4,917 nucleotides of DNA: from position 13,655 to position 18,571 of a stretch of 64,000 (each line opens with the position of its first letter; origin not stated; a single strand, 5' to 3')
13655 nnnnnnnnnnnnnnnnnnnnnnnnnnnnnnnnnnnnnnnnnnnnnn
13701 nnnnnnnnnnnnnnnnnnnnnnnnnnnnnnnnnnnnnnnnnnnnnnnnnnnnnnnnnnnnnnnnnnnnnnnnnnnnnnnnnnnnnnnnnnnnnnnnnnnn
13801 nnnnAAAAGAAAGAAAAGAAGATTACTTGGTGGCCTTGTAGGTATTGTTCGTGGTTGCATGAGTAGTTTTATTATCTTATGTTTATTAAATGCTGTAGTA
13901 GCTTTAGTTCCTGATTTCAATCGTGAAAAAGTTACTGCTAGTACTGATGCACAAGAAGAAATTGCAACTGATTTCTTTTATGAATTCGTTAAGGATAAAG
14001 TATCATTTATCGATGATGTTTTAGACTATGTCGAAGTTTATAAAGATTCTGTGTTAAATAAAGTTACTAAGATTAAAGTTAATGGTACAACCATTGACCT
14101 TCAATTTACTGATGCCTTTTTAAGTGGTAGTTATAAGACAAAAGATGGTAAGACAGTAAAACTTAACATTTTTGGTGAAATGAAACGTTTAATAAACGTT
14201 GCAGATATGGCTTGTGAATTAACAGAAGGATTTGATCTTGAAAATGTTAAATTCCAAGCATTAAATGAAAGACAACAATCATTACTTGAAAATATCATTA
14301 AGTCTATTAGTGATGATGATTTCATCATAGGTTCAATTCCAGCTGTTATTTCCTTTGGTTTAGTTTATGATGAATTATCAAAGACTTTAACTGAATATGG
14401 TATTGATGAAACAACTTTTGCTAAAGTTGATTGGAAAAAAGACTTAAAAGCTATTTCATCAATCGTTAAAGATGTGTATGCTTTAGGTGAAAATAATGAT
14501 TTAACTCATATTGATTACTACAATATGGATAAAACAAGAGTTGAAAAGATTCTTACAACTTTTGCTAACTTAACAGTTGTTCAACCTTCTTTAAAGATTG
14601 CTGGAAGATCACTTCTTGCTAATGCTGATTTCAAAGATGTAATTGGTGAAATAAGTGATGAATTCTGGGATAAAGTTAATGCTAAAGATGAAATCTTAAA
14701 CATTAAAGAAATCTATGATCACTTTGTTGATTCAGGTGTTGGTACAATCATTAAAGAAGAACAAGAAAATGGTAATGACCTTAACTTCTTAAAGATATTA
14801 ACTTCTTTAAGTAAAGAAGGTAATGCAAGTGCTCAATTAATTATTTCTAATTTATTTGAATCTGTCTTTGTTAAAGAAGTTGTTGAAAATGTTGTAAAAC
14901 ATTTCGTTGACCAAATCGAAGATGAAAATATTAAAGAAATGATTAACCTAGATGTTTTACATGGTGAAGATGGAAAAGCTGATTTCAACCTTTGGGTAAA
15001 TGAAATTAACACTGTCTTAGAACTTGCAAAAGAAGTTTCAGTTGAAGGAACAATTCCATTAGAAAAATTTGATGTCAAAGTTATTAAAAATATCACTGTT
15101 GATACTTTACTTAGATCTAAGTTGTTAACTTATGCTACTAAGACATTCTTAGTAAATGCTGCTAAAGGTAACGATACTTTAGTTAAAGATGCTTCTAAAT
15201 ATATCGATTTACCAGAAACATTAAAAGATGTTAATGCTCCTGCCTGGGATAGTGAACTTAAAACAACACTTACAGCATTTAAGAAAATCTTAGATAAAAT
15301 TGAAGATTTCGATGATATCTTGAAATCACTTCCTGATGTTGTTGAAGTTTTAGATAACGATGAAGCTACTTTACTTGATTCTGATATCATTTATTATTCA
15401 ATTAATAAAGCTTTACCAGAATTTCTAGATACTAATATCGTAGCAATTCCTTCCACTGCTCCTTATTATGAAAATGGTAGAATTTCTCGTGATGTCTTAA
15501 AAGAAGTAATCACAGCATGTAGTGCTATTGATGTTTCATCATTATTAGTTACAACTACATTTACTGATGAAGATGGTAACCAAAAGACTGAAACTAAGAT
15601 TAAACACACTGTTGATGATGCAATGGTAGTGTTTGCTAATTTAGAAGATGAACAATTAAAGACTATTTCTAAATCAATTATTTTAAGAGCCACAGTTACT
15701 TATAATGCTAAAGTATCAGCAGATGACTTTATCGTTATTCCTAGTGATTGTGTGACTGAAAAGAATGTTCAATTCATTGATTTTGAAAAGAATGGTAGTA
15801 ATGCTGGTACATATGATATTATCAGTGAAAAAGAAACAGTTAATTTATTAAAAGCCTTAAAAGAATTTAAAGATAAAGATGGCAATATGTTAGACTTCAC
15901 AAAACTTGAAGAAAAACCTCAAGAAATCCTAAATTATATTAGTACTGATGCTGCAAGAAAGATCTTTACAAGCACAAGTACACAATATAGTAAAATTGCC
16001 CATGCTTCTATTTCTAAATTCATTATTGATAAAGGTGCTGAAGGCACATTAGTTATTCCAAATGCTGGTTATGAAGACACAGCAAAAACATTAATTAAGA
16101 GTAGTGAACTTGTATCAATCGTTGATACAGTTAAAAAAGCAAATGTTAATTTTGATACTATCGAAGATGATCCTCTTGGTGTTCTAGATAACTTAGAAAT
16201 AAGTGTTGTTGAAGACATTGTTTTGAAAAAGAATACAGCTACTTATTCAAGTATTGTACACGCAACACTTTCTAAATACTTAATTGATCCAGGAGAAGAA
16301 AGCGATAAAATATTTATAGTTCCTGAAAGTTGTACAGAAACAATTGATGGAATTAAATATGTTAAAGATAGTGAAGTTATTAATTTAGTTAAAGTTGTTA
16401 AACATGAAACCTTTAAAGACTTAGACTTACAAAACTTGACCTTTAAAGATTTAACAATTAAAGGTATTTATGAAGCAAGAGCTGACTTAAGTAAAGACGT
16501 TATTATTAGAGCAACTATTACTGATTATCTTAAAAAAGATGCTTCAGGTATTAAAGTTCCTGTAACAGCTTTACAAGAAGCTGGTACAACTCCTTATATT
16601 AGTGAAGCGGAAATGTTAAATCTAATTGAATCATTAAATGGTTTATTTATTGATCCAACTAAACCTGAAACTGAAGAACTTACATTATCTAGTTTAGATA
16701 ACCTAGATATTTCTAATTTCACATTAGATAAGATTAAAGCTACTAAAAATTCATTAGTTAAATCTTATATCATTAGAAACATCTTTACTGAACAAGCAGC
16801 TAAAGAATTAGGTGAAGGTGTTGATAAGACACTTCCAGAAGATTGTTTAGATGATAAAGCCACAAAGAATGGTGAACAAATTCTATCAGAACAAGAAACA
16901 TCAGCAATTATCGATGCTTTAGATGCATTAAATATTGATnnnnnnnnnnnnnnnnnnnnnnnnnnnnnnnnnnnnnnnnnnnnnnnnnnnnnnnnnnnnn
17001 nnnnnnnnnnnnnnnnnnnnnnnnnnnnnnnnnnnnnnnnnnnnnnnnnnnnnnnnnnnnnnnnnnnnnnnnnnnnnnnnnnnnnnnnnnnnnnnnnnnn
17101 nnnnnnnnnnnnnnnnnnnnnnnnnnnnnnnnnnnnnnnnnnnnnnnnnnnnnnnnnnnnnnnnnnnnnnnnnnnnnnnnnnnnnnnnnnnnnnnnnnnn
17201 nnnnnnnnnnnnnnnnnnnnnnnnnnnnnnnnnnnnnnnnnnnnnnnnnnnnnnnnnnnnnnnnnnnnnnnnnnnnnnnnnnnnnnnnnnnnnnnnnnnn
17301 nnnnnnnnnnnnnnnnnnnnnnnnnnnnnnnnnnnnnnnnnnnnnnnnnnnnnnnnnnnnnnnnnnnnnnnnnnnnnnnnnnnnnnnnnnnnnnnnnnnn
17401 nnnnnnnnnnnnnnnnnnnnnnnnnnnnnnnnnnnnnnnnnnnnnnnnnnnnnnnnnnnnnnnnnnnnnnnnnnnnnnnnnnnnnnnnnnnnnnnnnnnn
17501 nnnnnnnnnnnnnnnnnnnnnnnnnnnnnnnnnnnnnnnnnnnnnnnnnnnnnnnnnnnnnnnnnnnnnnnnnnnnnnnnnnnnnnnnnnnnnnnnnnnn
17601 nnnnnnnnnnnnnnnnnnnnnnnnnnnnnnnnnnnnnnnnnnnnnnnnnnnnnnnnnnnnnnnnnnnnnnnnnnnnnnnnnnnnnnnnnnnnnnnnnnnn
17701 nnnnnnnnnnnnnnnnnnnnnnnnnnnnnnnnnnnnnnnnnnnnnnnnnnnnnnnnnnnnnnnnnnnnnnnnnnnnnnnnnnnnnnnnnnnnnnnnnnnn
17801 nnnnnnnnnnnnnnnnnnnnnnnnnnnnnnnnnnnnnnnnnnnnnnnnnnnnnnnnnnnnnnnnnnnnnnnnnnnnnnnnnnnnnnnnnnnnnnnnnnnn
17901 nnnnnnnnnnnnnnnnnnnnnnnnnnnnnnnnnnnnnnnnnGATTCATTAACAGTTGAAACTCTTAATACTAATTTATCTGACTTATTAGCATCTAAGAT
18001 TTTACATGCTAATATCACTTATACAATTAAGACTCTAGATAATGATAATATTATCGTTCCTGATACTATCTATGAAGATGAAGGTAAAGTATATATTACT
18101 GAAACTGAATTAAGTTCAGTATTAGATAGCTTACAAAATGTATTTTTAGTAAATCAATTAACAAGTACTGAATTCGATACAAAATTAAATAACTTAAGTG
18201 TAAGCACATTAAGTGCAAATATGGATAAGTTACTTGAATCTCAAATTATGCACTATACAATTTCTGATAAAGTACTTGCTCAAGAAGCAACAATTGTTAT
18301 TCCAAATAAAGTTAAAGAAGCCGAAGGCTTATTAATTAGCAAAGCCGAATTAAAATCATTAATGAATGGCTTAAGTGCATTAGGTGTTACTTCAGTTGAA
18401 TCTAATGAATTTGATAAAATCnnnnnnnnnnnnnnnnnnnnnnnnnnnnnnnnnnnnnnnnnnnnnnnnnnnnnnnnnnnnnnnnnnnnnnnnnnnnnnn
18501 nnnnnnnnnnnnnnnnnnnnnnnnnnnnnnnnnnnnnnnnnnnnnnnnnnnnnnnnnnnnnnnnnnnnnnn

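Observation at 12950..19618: Giant 2,222-aa protein: CvpA-like membrane anchor fused to a roughly 1,900-aa extracellular repeat region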

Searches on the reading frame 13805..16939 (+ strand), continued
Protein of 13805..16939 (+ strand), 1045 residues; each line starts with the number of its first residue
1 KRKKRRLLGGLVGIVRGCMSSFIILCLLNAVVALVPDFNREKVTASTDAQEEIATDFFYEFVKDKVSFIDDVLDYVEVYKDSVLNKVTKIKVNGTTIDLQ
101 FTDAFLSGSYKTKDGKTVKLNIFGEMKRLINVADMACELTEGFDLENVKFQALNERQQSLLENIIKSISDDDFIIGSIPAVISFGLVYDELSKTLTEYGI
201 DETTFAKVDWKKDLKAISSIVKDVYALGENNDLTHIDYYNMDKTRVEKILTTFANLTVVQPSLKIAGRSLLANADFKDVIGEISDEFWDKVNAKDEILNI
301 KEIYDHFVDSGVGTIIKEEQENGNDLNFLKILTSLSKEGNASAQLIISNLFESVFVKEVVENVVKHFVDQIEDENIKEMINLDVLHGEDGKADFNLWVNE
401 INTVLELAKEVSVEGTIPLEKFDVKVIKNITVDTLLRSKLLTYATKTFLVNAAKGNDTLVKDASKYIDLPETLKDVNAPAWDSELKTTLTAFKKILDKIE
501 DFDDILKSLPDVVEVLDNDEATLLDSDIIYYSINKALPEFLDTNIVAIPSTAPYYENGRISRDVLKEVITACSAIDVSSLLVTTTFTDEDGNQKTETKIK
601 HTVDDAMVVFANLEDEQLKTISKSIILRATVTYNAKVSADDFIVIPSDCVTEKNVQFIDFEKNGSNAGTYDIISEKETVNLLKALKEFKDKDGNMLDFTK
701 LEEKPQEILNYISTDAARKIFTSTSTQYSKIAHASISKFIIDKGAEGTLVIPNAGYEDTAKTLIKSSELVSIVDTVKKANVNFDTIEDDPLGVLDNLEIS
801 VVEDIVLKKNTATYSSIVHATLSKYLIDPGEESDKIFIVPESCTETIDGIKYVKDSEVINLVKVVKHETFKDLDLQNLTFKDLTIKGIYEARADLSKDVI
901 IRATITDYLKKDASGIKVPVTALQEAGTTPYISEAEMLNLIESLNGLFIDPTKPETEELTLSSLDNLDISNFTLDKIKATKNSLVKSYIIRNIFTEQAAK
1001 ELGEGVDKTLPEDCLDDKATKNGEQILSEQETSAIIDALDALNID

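Call 82: find_encoding_contigs(protein=P0169, flank=6000, max_places=1)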
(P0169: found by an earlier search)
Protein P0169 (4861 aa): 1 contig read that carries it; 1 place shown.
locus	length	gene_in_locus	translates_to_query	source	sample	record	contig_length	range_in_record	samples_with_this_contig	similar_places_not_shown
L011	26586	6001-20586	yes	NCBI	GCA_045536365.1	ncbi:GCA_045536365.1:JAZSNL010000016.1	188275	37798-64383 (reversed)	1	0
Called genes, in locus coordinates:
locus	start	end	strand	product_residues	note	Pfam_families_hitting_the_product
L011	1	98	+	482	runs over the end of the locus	PF00150:Cellulase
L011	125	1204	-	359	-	PF00206:Lyase_1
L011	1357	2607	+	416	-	PF00275:EPSP_synthase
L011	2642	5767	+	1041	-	-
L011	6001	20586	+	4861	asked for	-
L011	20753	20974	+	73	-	PF01197:Ribosomal_L31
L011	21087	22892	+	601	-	PF00005:ABC_tran, PF02463:SMC_N (faint), PF01926:MMR_HSR1 (faint), PF13304:AAA_21 (weak), PF12848:ABC_tran_Xtn, PF00005:ABC_tran, PF16326:ABC_tran_CTD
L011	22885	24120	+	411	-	PF02073:Peptidase_M29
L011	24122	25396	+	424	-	PF02127:Peptidase_M18, PF05343:Peptidase_M42 (faint)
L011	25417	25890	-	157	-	PF03073:TspO_MBR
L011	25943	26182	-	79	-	PF07875:Coat_F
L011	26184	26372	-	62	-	-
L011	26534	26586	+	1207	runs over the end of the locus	PF02638:GHL10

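Call 83: search_protein_families(library=pfam, proteins=[P0027, P0147, P0085], max_evalue=0.001)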
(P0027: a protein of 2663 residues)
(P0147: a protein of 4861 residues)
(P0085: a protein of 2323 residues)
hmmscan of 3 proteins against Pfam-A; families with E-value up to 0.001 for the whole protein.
P0027 (2663 aa): 2 families
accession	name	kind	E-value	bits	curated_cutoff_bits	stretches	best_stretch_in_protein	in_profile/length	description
PF02368.24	Big_2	-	2.7e-19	69.3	22.8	2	680-736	11-69/79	Bacterial Ig-like domain (group 2)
PF22359.2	Big-like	-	2.3e-06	28.2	27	0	706-732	6-32/48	Bacterial Ig-like domain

P0147 (4861 aa): 0 families

P0085 (2323 aa): 0 families

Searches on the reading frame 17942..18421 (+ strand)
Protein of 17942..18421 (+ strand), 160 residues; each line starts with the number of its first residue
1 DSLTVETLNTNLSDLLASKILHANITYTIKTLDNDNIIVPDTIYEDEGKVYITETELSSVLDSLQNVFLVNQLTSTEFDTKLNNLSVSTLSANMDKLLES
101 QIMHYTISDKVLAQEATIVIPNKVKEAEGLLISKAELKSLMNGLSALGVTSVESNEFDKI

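Call 54: search_solved_structures(query=A4, max_evalue=1)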
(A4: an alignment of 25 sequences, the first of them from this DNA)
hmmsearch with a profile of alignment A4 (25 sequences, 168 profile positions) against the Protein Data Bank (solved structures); distinct sequences matched with E-value up to 1: 3.
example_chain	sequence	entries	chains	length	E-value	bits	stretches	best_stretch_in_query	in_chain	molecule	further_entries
6fie_B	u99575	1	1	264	0.15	14.8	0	135-167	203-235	Calbindin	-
2f33_A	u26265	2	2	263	0.4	13.4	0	44-77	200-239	Calbindin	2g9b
6wbt_A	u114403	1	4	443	0.97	12.1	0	95-145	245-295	cellulase IBT99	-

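Call 56: predict_structure(alignment_id=A4)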
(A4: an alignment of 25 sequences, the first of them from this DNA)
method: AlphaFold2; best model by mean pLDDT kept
length: 160 residues; sequences in the alignment: 25
mean_pLDDT: 89.4   pTM: 0.83
mean pLDDT of the five models: 89.4, 87.3, 87.1, 86.1, 85.0
residues with pLDDT >= 90: 102; 70-90: 51; 50-70: 7; < 50: 0
segments of 3 or more residues with pLDDT < 50: none
pLDDT, mean of each block of 10 residues (from residue 1): 88 96 93 81 93 96 90 81 85 94 93 90 92 96 91 72
secondary structure, 60 per line:
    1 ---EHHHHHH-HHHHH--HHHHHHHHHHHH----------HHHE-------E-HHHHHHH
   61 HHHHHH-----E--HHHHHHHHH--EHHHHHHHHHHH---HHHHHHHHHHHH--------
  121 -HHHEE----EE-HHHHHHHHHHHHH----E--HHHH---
elements in order: H5-10 H12-16 H19-30 H54-66 H75-83 H87-97 H101-112 H134-146 H154-157

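Call 59: fold_search(model_id=the predicted structure, library=pdb)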
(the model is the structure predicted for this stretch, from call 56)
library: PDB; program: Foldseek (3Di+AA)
matches with E <= 10: 34; with E <= 0.001: 0
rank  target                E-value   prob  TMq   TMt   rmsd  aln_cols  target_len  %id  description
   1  9ptd_A                2.8e+00  0.06  0.23  0.13  11.9       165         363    9  Crystal structure of C. elegans PUF-3 (released 2025-12-17)
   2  5jtg_A                2.8e+00  0.02  0.12  0.08  24.9       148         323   14  Crystal structure of Thermotoga maritima mutant D89K/D253K (released 2017-01-25)
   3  5jtg_E                3.4e+00  0.01  0.12  0.08  24.8       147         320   13  Crystal structure of Thermotoga maritima mutant D89K/D253K (released 2017-01-25)
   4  3qkt_A                3.6e+00  0.03  0.15  0.08  13.6       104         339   15  Rad50 ABC-ATPase with adjacent coiled-coil region in complex with AMP-PNP (released 2011-03-30)
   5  7rcx                  3.6e+00  0.01  0.12  0.04  18.9       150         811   15  Crystal structure of C. difficile penicillin-binding protein 2 in apo form (released 2022-03-23)
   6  7rro_I4               3.8e+00  0.03  0.21  0.19  11.0       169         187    9  Structure of the 48-nm repeat doublet microtubule from bovine tracheal cilia (released 2021-10-27)
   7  5je8_A                5.1e+00  0.04  0.22  0.13  15.8       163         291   12  The crystal structure of Bacillus cereus 3-hydroxyisobutyrate dehydrogenase in complex with NAD (released 2016-05-11)
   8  2nty_B                5.4e+00  0.02  0.18  0.11  17.9       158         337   10  Rop4-GDP-PRONE8 (released 2007-01-23)
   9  7aih_Am               5.4e+00  0.01  0.16  0.10  14.4       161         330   10  The Large subunit of the Kinetoplastid mitochondrial ribosome (released 2021-04-28)
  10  9psa_A                6.0e+00  0.03  0.22  0.13  11.1       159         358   18  Crystal structure of C. elegans PUF-3 in complex with RNA III-9 (released 2025-12-17)
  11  9nm3_A                6.0e+00  0.03  0.24  0.13  11.7       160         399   12  Crystal structure of FBF-1 RBD+CT complexed with compact FBE RNA (released 2025-08-20)
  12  2dtu_C                6.0e+00  0.02  0.16  0.04  19.2       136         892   10  Crystal structure of the beta hairpin loop deletion variant of RB69 gp43 in complex with DNA containing an abasic site (released 2006-12-05)
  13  8tup_A                6.3e+00  0.02  0.17  0.10  19.0       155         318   12  Cryo-EM structure of the human MRS2 magnesium channel under Mg2+-free condition (released 2023-09-13)
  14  4mxm_A                6.3e+00  0.01  0.13  0.12  16.9       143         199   14  Crystal structure of superantigen pfit (released 2014-09-17)
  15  4ryp_A                6.7e+00  0.01  0.16  0.09  16.6       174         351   10  Crystal Structure of T. Brucei Farnesyl Diphosphate Synthase (released 2015-04-15)
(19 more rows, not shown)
